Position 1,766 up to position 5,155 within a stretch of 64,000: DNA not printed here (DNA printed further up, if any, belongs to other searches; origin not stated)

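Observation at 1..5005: Giant pilin-like proteins carrying LamG (concanavalin-like) lectin domains and Cys-rich CGDG/CDDG repeats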

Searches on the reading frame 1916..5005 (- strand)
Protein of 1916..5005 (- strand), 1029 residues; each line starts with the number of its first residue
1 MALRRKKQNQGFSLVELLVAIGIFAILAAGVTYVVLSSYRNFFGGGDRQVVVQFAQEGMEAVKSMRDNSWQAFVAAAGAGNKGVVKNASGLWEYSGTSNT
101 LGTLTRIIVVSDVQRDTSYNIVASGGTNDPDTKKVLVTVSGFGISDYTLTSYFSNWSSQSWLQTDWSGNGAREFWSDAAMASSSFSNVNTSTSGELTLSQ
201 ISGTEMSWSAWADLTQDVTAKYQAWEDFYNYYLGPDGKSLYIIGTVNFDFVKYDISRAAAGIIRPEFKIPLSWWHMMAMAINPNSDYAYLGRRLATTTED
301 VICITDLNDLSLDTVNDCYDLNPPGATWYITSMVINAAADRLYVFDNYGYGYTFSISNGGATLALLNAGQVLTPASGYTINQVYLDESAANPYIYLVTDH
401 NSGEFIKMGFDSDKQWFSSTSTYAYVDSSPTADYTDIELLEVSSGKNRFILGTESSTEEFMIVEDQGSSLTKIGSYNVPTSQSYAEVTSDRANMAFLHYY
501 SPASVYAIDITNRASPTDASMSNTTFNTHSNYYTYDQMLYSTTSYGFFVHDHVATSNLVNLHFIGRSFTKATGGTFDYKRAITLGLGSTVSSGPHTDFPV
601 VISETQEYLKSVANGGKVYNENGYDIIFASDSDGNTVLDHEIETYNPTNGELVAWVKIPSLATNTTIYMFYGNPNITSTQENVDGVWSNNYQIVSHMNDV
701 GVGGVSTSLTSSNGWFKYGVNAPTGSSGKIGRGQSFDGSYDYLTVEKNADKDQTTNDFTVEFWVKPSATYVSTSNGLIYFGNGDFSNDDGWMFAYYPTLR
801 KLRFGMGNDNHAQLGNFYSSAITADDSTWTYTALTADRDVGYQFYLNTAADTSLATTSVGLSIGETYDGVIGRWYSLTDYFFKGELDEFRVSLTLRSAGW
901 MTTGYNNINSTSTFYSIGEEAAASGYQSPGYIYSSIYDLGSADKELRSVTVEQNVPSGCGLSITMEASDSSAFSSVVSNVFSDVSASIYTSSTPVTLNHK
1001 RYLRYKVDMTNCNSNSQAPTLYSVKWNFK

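Call 8: search_protein_families(library=pfam, proteins=[window:1916-5005:-], max_evalue=1)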
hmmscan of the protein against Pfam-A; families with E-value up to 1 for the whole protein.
window:1916-5005:- (1029 aa): 4 families
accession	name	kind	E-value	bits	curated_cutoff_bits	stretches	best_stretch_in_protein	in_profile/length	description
PF10102.14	DUF2341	-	1.3e-10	42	23.4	1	623-686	2-64/84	Domain of unknown function (DUF2341)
PF07963.17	N_methyl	-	3.2e-08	33.2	21.2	1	7-31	2-26/27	Prokaryotic N-terminal methylation motif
PF01374.23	Glyco_hydro_46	-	0.019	15.1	27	1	793-871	60-133/210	Glycosyl hydrolase family 46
PF07953.20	Toxin_R_bind_N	-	0.023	14.9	23.8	1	743-849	41-146/191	Clostridium neurotoxin, N-terminal receptor binding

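Call 9: search_protein_families(library=ncbifam, proteins=[window:1916-5005:-], max_evalue=1)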
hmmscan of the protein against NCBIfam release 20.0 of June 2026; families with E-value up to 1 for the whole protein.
window:1916-5005:- (1029 aa): 8 families
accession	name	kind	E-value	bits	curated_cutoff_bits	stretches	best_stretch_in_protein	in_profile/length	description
TIGR02532.1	IV_pilin_GFxxxE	domain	4.1e-06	26.4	16.3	1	10-31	2-23/24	prepilin-type N-terminal cleavage/methylation domain-containing protein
NF041013.1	T4P_ComGE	equivalog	0.0014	18.6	49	1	7-29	1-23/83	competence type IV pilus minor pilin ComGE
TIGR01711.1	gspJ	equivalog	0.0028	17.5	64.85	1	10-38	1-28/192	type II secretion system minor pseudopilin GspJ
NF007862.0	PRK10574.1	equivalog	0.0035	17.5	138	1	7-29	2-24/145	prepilin peptidase-dependent pilin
TIGR02523.1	type_IV_pilV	equivalog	0.012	16.1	52.2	1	10-71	2-60/139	type IV pilus modification protein PilV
NF007800.0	PRK10506.1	equivalog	0.035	13.9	158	1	6-31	5-30/163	prepilin peptidase-dependent protein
TIGR01707.1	gspI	equivalog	0.17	12.4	44.35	1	11-33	1-23/101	type II secretion system minor pseudopilin GspI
NF007848.0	PRK10557.1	equivalog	0.18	11.1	120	1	5-32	6-33/192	prepilin peptidase-dependent protein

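Call 11: find_homologous_proteins(query=window:1916-5005:-)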
Query window:1916-5005:- (1029 aa): 53 proteins with E <= 0.001 among 8000 candidates.
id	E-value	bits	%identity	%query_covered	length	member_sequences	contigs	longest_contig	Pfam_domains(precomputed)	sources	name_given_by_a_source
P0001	0.0e+0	2317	100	100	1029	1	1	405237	PF07963.18,PF10102.15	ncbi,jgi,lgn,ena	ncbi:MAG: DUF2341 domain-containing protein [Patescibacteria group bacterium]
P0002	0.0e+0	1381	61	100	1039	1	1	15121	PF07963.18,PF07953.21,PF13385.14,PF10102.15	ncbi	-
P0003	0.0e+0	1362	60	100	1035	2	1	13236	PF07963.18,PF13385.14,PF10102.15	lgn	-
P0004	0.0e+0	1359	60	100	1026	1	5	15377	PF07963.18,PF10102.15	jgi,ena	jgi:prepilin-type N-terminal cleavage/methylation domain-containing protein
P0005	0.0e+0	1359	61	99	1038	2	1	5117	PF07963.18,PF10102.15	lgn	-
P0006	0.0e+0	1344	60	100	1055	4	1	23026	PF07963.18,PF13385.14,PF10102.15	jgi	-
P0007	0.0e+0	1328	59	100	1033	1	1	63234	PF07963.18,PF13385.14,PF10102.15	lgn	-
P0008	0.0e+0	1320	59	99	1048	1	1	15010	PF07963.18,PF13385.14,PF10102.15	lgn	-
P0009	0.0e+0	1299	59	99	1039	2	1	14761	PF07963.18,PF13385.14,PF10102.15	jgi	jgi:prepilin-type N-terminal cleavage/methylation domain-containing protein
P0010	0.0e+0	1294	57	100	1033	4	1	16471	PF07963.18,PF10102.15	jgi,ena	jgi:prepilin-type N-terminal cleavage/methylation domain-containing protein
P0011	0.0e+0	1268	57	100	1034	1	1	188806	PF07963.18,PF10102.15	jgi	jgi:prepilin-type N-terminal cleavage/methylation domain-containing protein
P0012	0.0e+0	1259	56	99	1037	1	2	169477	PF07963.18,PF13385.14,PF10102.15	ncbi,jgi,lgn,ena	ncbi:MAG: DUF2341 domain-containing protein [Patescibacteria group bacterium]|jgi:prepilin-type N-te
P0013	0.0e+0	1233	56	99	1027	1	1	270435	PF07963.18,PF10102.15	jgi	-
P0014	0.0e+0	1203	54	100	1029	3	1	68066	PF07963.18,PF10102.15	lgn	-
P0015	0.0e+0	1188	55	100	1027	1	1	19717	PF07963.18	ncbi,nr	ncbi:DUF2341 domain-containing protein [bacterium]|nr:DUF2341 domain-containing protein [bacterium]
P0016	0.0e+0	1185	54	100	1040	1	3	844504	PF07963.18,PF10102.15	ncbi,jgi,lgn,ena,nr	ncbi:DUF2341 domain-containing protein [Candidatus Parcubacteria bacterium]|jgi:prepilin-type N-term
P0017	1.6e-241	823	44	100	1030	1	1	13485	PF07963.18,PF13385.14,PF10102.15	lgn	-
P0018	2.5e-231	789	42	100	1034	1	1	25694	PF07963.18,PF13385.14,PF10102.15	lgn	-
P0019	2.6e-229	782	42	91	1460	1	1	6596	PF09603.16,PF07963.18,PF13385.14,PF10102.15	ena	-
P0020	9.6e-215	734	56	59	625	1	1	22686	PF07963.18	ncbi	ncbi:type II secretion system protein, partial [Candidatus Parcubacteria bacterium]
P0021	4.3e-211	722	41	100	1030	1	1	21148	PF07963.18,PF13385.14,PF10102.15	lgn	-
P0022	1.2e-206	707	41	69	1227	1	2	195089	PF07963.18,PF13385.14,PF10102.15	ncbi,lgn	-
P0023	2.6e-206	706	41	67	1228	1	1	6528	PF07963.18,PF13385.14,PF10102.15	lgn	-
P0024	8.0e-206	704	41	100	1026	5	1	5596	PF07963.18,PF13385.14,PF10102.15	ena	-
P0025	2.8e-205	703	41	100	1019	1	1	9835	PF07963.18,PF13385.14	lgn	-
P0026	9.8e-202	691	39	70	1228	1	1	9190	PF07963.18,PF13385.14,PF10102.15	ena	-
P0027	3.4e-200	686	39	69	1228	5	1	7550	PF07963.18,PF13385.14,PF10102.15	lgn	-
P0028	3.1e-198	679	38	68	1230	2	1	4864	PF07963.18,PF10102.15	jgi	-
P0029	4.6e-185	636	39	44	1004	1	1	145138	PF07963.18,PF13385.14,PF10102.15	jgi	jgi:prepilin-type N-terminal cleavage/methylation domain-containing protein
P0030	2.9e-153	530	39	44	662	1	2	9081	PF07963.18,PF13385.14,PF10102.15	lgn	-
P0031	3.3e-151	524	42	45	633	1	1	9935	PF13385.14,PF10102.15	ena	-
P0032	1.5e-144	502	33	44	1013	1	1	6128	PF07963.18,PF10102.15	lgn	-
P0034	5.9e-122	427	38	55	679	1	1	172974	PF07963.18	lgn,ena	-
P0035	4.2e-117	411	38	55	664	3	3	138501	PF07963.18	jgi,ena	jgi:prepilin-type N-terminal cleavage/methylation domain-containing protein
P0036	5.0e-112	394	37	54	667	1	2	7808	PF07963.18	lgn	-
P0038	7.8e-98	347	33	51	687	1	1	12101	PF07963.18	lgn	-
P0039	5.9e-94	334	36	52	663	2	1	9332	PF07963.18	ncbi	-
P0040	1.6e-93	333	35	53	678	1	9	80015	PF07963.18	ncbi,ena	-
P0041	1.4e-85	306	36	52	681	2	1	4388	PF07963.18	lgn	-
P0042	8.5e-83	297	35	50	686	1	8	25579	PF07963.18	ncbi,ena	-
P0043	6.6e-79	284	49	21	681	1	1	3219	PF07963.18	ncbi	-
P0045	3.7e-20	90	38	16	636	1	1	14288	PF07963.18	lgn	-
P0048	3.6e-10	57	37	13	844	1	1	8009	PF07963.18,PF08309.18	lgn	-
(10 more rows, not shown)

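Call 35: predict_structure(alignment_id=A1)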
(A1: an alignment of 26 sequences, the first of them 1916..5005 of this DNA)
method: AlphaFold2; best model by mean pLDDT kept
length: 1029 residues; sequences in the alignment: 26
mean_pLDDT: 77.9   pTM: 0.69
mean pLDDT of the five models: 77.9, 77.6, 76.9, 76.8, 73.0
residues with pLDDT >= 90: 289; 70-90: 490; 50-70: 152; < 50: 98
segments of 3 or more residues with pLDDT < 50: 1-45, 69-82, 157-194
pLDDT, mean of each block of 10 residues (from residue 1): 31 41 36 33 50 66 54 36 51 54 68 68 69 71 69 54 32 29 32 54 79 86 85 89 88 87 83 82 91 67 86 76 77 91 90 91 87 72 87 89 86 77 82 88 92 87 93 88 86 91 88 94 85 86 90 84 89 89 92 92 93 90 94 92 92 95 95 87 88 82 74 72 84 86 78 87 86 79 69 85 83 80 75 92 93 87 75 76 90 92 93 90 65 73 76 80 87 84 81 81 83 67 71
secondary structure, 60 per line:
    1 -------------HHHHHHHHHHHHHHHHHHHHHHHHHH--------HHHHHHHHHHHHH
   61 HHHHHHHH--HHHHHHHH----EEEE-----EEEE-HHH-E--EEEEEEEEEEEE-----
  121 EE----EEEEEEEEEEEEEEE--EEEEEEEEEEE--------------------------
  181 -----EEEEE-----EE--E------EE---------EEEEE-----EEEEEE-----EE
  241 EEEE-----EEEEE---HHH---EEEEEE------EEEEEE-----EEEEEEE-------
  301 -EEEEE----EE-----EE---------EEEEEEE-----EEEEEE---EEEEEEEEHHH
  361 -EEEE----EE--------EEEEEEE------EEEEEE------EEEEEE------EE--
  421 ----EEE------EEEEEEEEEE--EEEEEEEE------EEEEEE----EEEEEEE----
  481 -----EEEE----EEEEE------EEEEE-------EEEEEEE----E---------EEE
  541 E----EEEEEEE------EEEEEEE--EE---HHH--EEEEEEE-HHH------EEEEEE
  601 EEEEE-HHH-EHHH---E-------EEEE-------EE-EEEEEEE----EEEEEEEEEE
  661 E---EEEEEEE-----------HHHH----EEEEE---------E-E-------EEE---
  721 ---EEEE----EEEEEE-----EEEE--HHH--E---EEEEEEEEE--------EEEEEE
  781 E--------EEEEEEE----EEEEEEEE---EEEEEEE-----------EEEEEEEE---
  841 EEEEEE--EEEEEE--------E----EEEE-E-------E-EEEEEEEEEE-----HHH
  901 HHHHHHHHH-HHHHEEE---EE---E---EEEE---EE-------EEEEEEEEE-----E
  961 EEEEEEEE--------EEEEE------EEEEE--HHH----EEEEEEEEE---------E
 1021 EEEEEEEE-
elements in order (helices of 4 or more, strands of 3 or more residues): H14-39 H48-68 H71-78 E83-86 E92-95 E104-115 E127-141 E144-154 E186-190 E218-222 E228-233 E239-244 E250-254 E264-269 E276-281 E287-293 E302-306 E329-335 E341-346 E350-357 E362-365 E380-386 E393-398 E405-410 E425-427 E434-443 E446-453 E460-465 E470-476 E486-489 E494-498 E505-509 E517-523 E538-541 E546-552 E559-565 E578-584 E595-605 E626-629 E640-646 E651-661 E665-671 H683-686 E691-695 E715-717 E724-727 E732-737 E743-746 E758-766 E775-781 E790-796 E801-808 E812-818 E830-837 E841-846 E849-854 E868-871 E883-892 H898-909 H911-914 E915-917 E930-933 E946-954 E960-968 E977-981 E988-992 E1002-1010 E1020-1028

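Call 38: fold_search(model_id=the predicted structure, library=pdb)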
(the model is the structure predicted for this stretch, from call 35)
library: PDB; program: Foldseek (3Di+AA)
matches with E <= 10: 1713; with E <= 0.001: 1154
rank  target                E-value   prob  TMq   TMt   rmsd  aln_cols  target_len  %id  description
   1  1mz6                  3.6e-13  1.00  0.18  0.28  24.5       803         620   10  Trypanosoma rangeli sialidase in complex with the inhibitor DANA (released 2002-10-16)
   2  5ho2                  7.6e-13  1.00  0.17  0.21  31.6       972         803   10  Crystal structure of AbnA (open conformation), a GH43 extracellular arabinanase from Geobacillus stearothermophilus (released 2017-02-01)
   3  5hp6                  7.9e-13  1.00  0.16  0.20  20.2       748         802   11  Structure of AbnA, a GH43 extracellular arabinanase from Geobacillus stearothermophilus (a new conformational state) (released 2017-02-01)
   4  2a75                  2.1e-12  1.00  0.19  0.29  22.8       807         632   10  Trypanosoma rangeli Sialidase In Complex With 2,3- Difluorosialic Acid (Covalent Intermediate) (released 2005-11-22)
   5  2ags                  2.7e-12  1.00  0.18  0.28  33.9       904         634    9  Trypanosoma rangeli Sialidase in Complex with 2-Keto-3-deoxy-D-glycero-D-galacto-2,3-difluoro-nononic acid (2,3-difluoro (released 2005-11-22)
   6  5ho0                  2.9e-12  1.00  0.16  0.20  35.0       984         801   10  Crystal structure of AbnA (closed conformation), a GH43 extracellular arabinanase from Geobacillus stearothermophilus (released 2017-02-01)
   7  1ms5_A                4.1e-12  1.00  0.19  0.29  24.4       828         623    8  Triclinic form of Trypanosoma cruzi trans-sialidase, soaked with N-acetylneuraminyl-a-2,3-thio-galactoside (NA-S-Gal) (released 2003-03-25)
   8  1n1s                  5.5e-12  1.00  0.18  0.27  25.3       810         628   10  Trypanosoma rangeli sialidase (released 2003-01-07)
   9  2fhr                  6.7e-12  1.00  0.18  0.28  26.6       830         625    8  Trypanosoma Rangeli Sialidase In Complex With 2,3- Difluorosialic Acid (Covalent Intermediate) (released 2006-01-17)
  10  1ms8_B                1.1e-11  1.00  0.18  0.29  24.2       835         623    8  Triclinic form of Trypanosoma cruzi trans-sialidase, in complex with 3-deoxy-2,3-dehydro-N-acetylneuraminic acid (DANA (released 2003-03-25)
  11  3b69                  1.8e-11  1.00  0.18  0.29  24.1       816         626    8  T cruzi Trans-sialidase complex with benzoylated NANA derivative (released 2008-05-13)
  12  1ms0_A                2.3e-11  1.00  0.19  0.30  24.6       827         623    8  Monoclinic form of Trypanosoma cruzi trans-sialidase, in complex with 3-deoxy-2,3-dehydro-N-acetylneuraminic acid (DAN (released 2003-03-25)
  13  1ms8_A                2.8e-11  1.00  0.18  0.29  24.4       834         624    8  Triclinic form of Trypanosoma cruzi trans-sialidase, in complex with 3-deoxy-2,3-dehydro-N-acetylneuraminic acid (DANA (released 2003-03-25)
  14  1ms5_B                3.3e-11  1.00  0.18  0.28  24.4       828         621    9  Triclinic form of Trypanosoma cruzi trans-sialidase, soaked with N-acetylneuraminyl-a-2,3-thio-galactoside (NA-S-Gal) (released 2003-03-25)
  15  3pjq_A                3.5e-11  1.00  0.18  0.28  20.9       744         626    9  Trypanosoma cruzi trans-sialidase-like inactive isoform (including the natural mutation Tyr342His) in complex with lac (released 2011-06-08)
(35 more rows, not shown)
